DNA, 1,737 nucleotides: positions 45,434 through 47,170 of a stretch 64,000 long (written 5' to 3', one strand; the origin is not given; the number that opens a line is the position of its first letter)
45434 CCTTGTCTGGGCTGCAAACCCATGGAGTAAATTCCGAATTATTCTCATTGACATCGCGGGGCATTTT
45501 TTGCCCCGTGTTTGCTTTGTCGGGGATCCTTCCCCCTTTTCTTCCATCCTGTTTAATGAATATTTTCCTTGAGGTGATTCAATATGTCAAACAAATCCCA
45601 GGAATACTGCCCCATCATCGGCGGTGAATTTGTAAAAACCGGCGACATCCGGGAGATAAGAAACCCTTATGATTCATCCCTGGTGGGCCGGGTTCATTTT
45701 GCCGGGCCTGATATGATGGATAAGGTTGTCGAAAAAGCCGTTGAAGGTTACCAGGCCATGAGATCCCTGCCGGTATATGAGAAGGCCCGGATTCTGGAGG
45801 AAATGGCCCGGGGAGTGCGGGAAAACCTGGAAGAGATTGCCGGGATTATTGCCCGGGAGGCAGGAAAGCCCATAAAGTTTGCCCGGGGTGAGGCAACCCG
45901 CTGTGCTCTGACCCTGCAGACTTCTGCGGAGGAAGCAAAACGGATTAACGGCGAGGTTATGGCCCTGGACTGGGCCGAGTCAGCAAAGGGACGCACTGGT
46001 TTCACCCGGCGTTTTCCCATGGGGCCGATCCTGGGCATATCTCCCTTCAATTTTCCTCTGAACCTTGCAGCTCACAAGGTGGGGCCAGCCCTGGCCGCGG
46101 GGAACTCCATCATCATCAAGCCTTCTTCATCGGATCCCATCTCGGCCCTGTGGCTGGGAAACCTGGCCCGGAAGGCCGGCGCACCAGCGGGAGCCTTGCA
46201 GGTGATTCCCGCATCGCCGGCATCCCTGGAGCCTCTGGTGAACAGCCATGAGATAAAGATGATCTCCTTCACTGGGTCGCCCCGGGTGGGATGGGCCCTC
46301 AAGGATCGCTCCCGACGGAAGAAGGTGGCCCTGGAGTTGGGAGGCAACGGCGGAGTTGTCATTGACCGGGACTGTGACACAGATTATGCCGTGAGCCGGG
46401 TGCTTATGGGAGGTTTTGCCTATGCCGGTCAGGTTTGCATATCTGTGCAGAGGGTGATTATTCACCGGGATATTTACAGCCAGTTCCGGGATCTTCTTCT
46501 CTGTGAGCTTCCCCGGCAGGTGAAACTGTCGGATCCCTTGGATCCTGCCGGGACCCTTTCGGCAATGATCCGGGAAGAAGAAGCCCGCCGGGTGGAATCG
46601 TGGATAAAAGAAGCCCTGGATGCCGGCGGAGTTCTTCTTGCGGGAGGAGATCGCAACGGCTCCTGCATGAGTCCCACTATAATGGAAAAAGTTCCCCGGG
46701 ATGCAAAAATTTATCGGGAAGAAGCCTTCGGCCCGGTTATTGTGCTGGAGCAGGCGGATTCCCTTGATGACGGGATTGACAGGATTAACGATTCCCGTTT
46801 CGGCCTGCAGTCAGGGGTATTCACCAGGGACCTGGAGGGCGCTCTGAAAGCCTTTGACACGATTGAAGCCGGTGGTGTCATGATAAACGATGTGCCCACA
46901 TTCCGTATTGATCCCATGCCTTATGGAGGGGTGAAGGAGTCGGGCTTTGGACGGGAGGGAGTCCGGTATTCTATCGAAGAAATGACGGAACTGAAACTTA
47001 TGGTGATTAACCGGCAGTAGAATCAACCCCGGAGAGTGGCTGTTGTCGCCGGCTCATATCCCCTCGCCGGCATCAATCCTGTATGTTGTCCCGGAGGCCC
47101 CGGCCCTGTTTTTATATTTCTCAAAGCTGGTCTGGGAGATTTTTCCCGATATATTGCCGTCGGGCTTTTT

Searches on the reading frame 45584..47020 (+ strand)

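Call 23: search_protein_families(library=pfam, proteins=[window:45584-47020:+], max_evalue=0.00001)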
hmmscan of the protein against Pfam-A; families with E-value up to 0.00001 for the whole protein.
window:45584-47020:+ (478 aa): 1 family
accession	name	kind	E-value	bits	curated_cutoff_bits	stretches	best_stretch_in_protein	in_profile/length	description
PF00171.27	Aldedh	-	1.2e-134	449.9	23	1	23-471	9-459/461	Aldehyde dehydrogenase family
